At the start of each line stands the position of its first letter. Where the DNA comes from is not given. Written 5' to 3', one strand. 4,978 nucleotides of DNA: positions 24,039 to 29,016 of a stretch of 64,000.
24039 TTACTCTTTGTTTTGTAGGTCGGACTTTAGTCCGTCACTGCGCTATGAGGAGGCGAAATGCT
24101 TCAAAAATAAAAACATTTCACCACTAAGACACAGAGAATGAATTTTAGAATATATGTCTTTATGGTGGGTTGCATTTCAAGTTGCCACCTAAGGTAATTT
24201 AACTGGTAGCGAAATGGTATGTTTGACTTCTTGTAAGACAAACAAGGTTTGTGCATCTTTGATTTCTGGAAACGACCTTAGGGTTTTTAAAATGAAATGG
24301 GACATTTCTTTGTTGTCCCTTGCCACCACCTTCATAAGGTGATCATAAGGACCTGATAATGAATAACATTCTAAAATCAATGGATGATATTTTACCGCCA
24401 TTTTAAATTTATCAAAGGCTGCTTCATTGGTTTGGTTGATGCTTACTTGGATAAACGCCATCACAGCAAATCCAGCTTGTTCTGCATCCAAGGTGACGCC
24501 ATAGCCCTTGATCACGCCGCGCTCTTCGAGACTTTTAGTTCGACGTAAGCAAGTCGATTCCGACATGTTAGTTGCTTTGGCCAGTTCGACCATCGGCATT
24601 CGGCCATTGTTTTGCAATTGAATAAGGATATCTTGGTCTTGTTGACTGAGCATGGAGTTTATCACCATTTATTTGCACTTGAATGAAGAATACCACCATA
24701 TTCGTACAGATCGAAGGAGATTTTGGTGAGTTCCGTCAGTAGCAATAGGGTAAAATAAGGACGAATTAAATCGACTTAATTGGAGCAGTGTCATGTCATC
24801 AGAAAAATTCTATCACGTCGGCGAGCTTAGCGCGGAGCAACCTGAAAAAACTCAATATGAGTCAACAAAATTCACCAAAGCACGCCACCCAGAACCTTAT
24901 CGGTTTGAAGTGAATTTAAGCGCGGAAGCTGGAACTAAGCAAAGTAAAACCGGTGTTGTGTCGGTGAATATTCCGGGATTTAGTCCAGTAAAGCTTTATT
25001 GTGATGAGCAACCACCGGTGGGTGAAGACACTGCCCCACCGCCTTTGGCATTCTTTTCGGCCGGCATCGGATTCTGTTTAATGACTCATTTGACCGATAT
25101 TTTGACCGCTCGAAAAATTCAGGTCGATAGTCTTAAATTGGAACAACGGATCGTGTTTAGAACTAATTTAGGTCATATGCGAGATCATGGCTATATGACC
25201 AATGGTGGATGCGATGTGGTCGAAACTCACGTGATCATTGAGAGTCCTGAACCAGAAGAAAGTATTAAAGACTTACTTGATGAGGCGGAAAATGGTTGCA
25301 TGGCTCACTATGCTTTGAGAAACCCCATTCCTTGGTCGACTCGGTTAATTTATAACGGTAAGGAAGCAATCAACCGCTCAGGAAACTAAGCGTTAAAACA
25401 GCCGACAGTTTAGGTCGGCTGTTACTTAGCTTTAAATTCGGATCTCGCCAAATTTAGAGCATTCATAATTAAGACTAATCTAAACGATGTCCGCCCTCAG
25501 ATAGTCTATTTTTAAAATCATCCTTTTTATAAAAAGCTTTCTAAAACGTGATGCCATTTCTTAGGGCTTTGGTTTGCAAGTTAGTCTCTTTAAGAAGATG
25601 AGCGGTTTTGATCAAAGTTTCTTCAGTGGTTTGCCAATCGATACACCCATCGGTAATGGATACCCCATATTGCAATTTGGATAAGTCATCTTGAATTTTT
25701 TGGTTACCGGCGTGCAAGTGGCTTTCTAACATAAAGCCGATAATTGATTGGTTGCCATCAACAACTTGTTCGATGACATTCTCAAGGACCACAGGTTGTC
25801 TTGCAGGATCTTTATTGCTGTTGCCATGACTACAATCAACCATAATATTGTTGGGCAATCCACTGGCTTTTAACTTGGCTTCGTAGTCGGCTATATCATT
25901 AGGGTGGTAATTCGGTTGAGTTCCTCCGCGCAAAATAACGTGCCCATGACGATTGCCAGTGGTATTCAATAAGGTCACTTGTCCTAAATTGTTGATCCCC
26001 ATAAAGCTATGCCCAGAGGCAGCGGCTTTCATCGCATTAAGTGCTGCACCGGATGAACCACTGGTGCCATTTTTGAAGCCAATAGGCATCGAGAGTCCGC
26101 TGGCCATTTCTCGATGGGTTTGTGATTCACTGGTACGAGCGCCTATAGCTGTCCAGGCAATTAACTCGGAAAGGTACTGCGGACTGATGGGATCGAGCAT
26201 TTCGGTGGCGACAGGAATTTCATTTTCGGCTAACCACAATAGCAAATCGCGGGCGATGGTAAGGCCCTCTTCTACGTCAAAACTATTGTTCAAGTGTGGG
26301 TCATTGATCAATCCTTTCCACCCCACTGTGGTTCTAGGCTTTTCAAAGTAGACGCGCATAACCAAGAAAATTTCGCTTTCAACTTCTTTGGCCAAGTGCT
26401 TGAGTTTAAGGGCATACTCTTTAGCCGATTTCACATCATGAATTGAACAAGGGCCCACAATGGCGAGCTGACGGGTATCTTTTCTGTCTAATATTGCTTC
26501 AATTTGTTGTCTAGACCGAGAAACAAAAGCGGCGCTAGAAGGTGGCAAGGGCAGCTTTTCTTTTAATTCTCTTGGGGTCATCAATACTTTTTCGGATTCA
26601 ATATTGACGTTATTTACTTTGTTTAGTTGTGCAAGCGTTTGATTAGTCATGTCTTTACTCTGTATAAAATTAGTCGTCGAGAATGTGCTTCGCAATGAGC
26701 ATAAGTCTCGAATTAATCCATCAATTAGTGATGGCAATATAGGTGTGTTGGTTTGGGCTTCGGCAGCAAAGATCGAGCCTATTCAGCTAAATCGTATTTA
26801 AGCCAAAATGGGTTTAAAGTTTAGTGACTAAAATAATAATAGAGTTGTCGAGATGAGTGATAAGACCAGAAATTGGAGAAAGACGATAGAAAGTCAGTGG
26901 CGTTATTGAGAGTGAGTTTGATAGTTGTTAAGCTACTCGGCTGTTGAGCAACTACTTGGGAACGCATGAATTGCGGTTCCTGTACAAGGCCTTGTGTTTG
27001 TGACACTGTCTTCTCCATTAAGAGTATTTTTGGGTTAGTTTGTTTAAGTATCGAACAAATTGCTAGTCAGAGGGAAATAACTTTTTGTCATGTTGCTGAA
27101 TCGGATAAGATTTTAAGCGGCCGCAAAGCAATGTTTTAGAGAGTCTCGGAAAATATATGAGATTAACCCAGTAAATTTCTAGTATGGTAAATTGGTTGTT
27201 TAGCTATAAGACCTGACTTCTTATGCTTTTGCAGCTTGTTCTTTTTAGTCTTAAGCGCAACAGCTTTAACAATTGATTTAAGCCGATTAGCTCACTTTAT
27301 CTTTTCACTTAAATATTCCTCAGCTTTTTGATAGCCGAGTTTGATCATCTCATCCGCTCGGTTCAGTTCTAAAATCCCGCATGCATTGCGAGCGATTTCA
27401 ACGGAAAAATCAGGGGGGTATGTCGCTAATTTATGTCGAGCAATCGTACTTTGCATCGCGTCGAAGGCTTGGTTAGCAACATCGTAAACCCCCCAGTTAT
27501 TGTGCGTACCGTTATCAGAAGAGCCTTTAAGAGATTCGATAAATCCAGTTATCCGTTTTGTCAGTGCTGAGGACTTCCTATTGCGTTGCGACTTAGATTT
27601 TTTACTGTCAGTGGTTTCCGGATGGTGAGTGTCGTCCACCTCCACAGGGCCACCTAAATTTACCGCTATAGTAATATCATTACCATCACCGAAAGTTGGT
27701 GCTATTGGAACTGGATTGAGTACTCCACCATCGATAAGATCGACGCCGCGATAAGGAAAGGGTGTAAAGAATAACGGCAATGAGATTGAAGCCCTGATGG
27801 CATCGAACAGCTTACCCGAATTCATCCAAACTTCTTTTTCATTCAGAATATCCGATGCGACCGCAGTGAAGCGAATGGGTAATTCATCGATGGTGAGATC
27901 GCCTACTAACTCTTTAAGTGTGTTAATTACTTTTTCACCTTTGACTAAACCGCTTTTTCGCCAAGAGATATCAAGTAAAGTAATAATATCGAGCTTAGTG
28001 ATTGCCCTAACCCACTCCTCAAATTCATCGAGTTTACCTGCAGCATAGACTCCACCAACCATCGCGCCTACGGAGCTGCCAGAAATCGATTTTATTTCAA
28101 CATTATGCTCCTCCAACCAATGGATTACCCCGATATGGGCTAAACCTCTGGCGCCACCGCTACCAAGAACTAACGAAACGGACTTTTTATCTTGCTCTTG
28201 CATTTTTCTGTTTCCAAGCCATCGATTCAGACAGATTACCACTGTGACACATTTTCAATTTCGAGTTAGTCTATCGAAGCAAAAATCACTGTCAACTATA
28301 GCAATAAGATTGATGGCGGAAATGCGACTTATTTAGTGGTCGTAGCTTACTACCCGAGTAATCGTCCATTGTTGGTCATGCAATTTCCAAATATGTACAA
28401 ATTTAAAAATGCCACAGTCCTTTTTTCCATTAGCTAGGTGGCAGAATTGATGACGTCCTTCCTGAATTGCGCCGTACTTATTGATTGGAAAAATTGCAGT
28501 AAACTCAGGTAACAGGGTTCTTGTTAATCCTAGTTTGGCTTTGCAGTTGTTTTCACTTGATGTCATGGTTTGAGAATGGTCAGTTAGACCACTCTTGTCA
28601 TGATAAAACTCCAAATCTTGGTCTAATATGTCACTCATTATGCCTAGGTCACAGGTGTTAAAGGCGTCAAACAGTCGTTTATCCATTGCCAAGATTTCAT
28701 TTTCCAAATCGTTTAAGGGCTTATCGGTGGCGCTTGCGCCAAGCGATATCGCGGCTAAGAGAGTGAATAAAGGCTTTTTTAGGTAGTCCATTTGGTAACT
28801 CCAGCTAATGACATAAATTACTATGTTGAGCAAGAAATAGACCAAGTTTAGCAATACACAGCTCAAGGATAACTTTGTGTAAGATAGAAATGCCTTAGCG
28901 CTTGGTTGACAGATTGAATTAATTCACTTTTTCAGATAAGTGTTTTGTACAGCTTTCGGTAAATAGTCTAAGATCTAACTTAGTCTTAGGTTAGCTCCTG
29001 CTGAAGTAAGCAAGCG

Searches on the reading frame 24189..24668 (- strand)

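Call 11: search_protein_families(library=pfam, proteins=[window:24189-24668:-], max_evalue=0.001)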
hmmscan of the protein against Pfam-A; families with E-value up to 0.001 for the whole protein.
window:24189-24668:- (159 aa): 7 families
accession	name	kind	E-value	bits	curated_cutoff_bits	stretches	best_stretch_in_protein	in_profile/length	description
PF01037.27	AsnC_trans_reg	-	4.6e-18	65.3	25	1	73-147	1-73/73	Lrp/AsnC ligand binding domain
PF13412.12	HTH_24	-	9.5e-16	57.6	21.9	1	8-54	2-48/48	Winged helix-turn-helix DNA-binding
PF13404.12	HTH_AsnC-type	-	6.6e-12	45.5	27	1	9-48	3-42/42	AsnC-type helix-turn-helix domain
PF01047.28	MarR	-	3.1e-05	24.2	24.6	1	8-53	2-47/59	MarR family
PF25213.1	HVO_A0261_N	-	0.00018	21.8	35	1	8-69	10-70/86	HVO_A0261 N-terminal domain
PF09339.16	HTH_IclR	-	0.00045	20.4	22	1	14-53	8-48/52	IclR helix-turn-helix domain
PF08279.18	HTH_11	-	0.0008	19.7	25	0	12-62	3-48/55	HTH domain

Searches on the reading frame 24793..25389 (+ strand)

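Call 11: search_protein_families(library=pfam, proteins=[window:24793-25389:+], max_evalue=0.001)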
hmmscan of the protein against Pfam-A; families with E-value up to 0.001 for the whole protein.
window:24793-25389:+ (198 aa): 1 family
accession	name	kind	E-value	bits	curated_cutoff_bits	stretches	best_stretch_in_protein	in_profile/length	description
PF02566.24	OsmC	-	4e-13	50.1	27.5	1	77-183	1-99/100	OsmC-like protein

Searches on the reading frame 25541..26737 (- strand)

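Call 11: search_protein_families(library=pfam, proteins=[window:25541-26737:-], max_evalue=0.001)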
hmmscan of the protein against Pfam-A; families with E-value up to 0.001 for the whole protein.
window:25541-26737:- (398 aa): 1 family
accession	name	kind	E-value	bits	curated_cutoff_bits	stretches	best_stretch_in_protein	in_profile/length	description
PF00793.26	DAHP_synth_1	-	1.5e-87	293.4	25.5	1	81-374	9-268/270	DAHP synthetase I family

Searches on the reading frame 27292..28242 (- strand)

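Call 11: search_protein_families(library=pfam, proteins=[window:27292-28242:-], max_evalue=0.001)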
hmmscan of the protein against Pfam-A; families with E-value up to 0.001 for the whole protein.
window:27292-28242:- (316 aa): 1 family
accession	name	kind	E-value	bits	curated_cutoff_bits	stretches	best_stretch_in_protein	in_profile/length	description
PF01734.28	Patatin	-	7.2e-30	105.1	27.7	1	24-182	1-189/191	Patatin-like phospholipase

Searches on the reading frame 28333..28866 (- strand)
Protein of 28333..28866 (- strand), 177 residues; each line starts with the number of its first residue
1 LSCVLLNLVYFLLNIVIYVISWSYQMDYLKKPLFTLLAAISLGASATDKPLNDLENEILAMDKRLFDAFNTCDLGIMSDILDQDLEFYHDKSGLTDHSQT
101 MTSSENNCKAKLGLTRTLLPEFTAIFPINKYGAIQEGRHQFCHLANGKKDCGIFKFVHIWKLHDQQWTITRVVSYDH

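Call 11: search_protein_families(library=pfam, proteins=[window:28333-28866:-], max_evalue=0.001)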
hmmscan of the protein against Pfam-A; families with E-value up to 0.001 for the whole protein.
window:28333-28866:- (177 aa): 1 family
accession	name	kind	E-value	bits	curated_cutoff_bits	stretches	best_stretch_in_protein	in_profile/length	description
PF14534.12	DUF4440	-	3.7e-07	31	25.2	1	58-169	1-107/107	Domain of unknown function (DUF4440)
